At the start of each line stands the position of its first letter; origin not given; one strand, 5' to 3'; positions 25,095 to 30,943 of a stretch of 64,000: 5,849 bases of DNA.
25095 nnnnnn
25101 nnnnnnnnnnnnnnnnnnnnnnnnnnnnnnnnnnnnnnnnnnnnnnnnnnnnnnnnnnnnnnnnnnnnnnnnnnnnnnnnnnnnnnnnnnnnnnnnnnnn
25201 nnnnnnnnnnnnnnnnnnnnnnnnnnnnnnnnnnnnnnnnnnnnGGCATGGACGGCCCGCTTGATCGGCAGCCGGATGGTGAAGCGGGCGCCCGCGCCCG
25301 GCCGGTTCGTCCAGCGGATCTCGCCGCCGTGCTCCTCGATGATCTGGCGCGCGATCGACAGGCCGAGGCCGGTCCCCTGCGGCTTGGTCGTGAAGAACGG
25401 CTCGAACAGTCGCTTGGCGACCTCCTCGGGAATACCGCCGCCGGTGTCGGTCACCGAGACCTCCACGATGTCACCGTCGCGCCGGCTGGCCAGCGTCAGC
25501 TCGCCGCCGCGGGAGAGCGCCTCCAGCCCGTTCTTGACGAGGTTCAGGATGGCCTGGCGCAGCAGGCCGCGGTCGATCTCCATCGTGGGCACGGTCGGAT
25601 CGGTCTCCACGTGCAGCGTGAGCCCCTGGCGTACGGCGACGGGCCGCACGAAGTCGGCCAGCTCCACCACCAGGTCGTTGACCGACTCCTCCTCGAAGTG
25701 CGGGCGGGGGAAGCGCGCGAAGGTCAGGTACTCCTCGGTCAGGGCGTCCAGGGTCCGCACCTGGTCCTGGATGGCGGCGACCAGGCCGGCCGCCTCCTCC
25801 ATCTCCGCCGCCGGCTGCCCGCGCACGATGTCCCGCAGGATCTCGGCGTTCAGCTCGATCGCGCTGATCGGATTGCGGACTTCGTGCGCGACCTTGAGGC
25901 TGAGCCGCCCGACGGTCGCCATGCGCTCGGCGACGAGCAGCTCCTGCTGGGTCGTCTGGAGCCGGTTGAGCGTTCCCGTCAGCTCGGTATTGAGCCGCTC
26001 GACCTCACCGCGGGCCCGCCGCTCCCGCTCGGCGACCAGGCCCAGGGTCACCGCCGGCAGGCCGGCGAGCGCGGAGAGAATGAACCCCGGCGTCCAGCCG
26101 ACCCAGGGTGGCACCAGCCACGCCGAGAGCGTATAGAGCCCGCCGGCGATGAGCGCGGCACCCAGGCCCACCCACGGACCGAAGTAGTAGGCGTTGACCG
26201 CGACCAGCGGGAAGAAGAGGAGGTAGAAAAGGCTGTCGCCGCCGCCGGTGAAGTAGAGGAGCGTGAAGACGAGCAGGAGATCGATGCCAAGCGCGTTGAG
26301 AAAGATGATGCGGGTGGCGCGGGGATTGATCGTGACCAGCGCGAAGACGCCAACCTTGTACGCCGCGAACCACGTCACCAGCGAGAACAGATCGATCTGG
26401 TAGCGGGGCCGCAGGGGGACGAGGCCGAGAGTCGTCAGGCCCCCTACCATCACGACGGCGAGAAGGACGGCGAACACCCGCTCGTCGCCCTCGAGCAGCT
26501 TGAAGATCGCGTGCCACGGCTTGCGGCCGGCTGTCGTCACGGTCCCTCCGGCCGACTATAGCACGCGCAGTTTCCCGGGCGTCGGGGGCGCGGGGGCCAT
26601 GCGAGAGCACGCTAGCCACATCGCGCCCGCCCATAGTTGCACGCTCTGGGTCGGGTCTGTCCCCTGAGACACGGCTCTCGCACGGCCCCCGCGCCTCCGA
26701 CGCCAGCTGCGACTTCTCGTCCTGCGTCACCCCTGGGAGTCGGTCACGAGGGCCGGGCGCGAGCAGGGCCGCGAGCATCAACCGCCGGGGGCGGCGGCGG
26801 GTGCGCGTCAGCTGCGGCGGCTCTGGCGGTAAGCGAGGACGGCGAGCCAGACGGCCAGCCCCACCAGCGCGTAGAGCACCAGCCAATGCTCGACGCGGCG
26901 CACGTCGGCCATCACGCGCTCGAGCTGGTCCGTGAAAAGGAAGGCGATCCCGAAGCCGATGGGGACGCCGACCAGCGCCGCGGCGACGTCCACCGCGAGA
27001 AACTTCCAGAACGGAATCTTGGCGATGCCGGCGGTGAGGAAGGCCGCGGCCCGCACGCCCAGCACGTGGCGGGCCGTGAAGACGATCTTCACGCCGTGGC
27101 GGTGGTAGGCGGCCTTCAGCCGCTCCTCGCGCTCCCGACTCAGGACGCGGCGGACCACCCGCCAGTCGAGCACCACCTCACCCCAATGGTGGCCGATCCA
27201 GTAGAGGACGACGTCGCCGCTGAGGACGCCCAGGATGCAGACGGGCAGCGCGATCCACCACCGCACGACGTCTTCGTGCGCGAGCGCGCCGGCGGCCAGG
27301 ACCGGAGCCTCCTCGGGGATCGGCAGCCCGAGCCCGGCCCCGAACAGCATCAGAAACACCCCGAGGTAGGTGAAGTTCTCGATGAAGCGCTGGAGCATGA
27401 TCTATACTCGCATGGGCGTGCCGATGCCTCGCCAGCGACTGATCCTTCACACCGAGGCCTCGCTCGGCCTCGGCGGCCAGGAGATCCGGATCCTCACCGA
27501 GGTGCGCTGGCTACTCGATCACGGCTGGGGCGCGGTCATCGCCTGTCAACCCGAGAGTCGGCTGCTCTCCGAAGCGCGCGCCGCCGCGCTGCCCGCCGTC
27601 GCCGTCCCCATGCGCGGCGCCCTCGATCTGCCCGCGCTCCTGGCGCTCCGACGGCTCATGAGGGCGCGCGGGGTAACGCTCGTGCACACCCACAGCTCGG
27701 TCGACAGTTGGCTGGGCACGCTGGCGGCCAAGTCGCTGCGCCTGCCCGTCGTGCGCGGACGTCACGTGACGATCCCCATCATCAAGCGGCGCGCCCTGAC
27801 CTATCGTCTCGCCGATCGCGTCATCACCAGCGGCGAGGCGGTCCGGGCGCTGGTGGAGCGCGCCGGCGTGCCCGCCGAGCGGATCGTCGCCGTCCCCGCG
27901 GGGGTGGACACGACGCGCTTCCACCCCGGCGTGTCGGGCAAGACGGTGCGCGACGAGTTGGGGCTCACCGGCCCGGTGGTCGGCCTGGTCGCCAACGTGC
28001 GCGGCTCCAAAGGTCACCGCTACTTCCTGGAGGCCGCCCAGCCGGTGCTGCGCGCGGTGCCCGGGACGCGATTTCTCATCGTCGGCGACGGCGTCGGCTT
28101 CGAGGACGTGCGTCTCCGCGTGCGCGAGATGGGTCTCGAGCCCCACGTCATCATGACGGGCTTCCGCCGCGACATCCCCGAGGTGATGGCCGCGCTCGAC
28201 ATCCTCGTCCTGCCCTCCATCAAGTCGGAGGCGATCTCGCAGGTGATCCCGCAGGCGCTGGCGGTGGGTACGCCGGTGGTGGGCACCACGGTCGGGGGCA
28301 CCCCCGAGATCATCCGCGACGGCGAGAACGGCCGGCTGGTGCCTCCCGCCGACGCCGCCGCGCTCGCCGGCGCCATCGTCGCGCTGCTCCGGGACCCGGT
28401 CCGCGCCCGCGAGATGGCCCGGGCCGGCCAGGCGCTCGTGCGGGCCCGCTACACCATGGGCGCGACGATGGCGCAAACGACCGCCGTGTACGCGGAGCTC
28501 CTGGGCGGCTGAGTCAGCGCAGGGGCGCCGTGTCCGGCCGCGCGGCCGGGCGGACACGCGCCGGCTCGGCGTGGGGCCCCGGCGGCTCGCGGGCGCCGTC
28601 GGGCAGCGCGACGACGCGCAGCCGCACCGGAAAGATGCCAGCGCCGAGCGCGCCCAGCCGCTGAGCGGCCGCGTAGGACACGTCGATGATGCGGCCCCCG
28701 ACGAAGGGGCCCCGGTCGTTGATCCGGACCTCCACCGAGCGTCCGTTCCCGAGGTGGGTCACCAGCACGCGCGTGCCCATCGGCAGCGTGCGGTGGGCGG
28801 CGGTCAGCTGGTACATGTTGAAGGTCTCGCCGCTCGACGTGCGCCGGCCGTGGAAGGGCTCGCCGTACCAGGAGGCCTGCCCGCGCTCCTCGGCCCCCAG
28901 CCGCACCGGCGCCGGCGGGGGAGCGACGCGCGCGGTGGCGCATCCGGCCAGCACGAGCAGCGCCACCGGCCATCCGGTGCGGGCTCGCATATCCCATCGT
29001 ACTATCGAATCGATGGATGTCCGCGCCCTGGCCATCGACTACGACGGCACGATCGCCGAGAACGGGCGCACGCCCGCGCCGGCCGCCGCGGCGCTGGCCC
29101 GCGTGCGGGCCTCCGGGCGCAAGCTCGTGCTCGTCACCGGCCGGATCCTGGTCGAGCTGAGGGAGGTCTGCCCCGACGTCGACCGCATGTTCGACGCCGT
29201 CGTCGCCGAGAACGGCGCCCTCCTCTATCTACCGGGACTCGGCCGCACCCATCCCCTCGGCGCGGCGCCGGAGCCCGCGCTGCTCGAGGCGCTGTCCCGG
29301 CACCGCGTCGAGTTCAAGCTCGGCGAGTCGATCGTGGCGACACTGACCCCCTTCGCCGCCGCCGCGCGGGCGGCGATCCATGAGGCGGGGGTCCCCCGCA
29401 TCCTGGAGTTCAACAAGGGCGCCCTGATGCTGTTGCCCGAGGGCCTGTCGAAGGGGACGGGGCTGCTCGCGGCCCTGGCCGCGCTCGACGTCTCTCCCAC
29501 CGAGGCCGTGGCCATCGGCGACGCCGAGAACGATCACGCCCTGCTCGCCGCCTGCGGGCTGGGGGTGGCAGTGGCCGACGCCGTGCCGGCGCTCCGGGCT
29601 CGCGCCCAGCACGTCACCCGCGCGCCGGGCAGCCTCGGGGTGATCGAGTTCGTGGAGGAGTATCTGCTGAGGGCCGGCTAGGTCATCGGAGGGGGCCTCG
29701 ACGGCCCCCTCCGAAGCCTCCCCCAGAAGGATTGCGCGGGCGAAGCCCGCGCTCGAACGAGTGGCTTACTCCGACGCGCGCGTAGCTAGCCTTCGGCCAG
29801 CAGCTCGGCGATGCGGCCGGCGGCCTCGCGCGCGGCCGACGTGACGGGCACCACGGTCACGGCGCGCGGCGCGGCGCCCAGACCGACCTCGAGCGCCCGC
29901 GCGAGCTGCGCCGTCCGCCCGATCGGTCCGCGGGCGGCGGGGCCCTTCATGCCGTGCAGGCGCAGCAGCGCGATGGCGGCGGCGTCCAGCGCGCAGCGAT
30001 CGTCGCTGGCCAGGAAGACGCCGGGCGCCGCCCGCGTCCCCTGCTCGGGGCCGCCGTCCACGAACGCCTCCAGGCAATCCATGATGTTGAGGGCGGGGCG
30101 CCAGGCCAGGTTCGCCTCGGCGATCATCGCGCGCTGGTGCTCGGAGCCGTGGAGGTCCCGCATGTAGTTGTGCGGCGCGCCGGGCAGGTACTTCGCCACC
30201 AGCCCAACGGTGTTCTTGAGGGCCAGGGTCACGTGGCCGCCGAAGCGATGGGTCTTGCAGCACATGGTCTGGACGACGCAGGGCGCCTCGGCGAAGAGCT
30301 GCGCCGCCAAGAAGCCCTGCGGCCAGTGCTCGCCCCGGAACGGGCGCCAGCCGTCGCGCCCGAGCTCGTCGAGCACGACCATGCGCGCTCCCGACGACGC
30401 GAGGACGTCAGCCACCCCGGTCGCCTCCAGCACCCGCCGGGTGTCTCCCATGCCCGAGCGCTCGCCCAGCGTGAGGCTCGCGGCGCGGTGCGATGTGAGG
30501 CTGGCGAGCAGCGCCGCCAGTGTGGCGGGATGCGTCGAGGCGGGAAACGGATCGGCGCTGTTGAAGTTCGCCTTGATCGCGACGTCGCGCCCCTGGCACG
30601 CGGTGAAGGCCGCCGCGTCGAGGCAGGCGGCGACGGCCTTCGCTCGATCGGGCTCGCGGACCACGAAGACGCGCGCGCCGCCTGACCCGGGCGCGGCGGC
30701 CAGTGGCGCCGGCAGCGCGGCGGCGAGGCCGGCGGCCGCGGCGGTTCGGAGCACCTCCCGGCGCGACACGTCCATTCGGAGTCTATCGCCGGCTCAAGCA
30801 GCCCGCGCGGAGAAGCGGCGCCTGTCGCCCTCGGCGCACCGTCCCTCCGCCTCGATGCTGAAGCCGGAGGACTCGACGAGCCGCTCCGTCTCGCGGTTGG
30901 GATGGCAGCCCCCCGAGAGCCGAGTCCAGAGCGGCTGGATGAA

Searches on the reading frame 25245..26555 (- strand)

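Call 57: search_protein_families(library=pfam, proteins=[window:25245-26555:-], max_evalue=0.0001)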
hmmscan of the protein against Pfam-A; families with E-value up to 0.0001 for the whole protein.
window:25245-26555:- (437 aa): 2 families
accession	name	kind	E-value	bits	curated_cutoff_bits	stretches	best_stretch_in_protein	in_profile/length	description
PF02518.31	HATPase_c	-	1.7e-27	96.5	26.4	1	328-432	2-110/111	Histidine kinase-, DNA gyrase B-, and HSP90-like ATPase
PF00512.31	HisKA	-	1.4e-09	38.3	26.9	1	221-281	8-62/66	His Kinase A (phospho-acceptor) domain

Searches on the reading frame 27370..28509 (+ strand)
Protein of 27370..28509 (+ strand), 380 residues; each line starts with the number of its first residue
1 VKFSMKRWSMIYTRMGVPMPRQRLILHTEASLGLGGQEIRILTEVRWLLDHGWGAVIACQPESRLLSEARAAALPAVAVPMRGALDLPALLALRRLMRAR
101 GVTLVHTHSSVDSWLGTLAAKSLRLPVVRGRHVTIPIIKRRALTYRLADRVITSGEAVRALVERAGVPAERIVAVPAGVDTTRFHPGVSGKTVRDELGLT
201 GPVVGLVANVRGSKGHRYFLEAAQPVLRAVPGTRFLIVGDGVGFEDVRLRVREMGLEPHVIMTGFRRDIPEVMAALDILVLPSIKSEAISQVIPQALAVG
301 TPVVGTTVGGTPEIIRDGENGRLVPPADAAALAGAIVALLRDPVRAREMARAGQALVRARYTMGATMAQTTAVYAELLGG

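Call 57: search_protein_families(library=pfam, proteins=[window:27370-28509:+], max_evalue=0.0001)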
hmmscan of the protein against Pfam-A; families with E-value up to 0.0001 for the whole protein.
window:27370-28509:+ (380 aa): 5 families
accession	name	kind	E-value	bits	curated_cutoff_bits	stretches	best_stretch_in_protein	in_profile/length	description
PF13692.12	Glyco_trans_1_4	-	1.2e-35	123.3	27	1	202-342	2-142/142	Glycosyl transferases group 1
PF00534.26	Glycos_transf_1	-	4.5e-31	108.1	26.4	1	200-354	14-170/172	Glycosyl transferases group 1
PF13439.12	Glyco_transf_4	-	1.8e-20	74.1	28.5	1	35-183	2-170/170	Glycosyltransferase Family 4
PF13579.12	Glyco_trans_4_4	-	2.7e-12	47.7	29.7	1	35-178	1-158/158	Glycosyl transferase 4-like domain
PF13524.12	Glyco_trans_1_2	-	2.8e-08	34.2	25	1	226-369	9-141/144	Glycosyl transferase-like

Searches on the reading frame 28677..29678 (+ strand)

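Call 57: search_protein_families(library=pfam, proteins=[window:28677-29678:+], max_evalue=0.0001)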
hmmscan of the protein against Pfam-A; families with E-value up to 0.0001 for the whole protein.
window:28677-29678:+ (334 aa): 4 families
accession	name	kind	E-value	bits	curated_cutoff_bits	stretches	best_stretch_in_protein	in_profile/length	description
PF08282.18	Hydrolase_3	-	3.2e-24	86.5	20.9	2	241-325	170-254/255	haloacid dehalogenase-like hydrolase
PF05116.19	S6PP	-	4.5e-07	30.1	20.3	1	231-310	137-218/247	Sucrose-6F-phosphate phosphohydrolase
PF00702.32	Hydrolase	-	5.2e-05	24.1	26.4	0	218-294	117-191/191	haloacid dehalogenase-like hydrolase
PF12710.13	HAD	-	5.6e-05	24.1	27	0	126-219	81-176/189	haloacid dehalogenase-like hydrolase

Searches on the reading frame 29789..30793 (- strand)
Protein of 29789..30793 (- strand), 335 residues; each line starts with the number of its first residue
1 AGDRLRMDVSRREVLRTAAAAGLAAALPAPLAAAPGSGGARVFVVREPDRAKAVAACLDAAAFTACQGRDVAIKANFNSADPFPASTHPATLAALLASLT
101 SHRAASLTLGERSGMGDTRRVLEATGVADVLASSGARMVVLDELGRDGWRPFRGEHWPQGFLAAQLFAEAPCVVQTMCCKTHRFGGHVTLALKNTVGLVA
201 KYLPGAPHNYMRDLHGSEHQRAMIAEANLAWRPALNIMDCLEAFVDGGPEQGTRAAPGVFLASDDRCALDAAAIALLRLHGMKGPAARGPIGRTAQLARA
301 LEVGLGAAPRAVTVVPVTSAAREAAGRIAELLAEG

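Call 57: search_protein_families(library=pfam, proteins=[window:29789-30793:-], max_evalue=0.0001)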
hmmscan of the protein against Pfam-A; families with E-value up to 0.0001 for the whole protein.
window:29789-30793:- (335 aa): 1 family
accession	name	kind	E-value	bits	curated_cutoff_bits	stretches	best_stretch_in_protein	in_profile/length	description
PF04015.17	DUF362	-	2.2e-35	123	24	1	71-274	1-199/200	Domain of unknown function (DUF362)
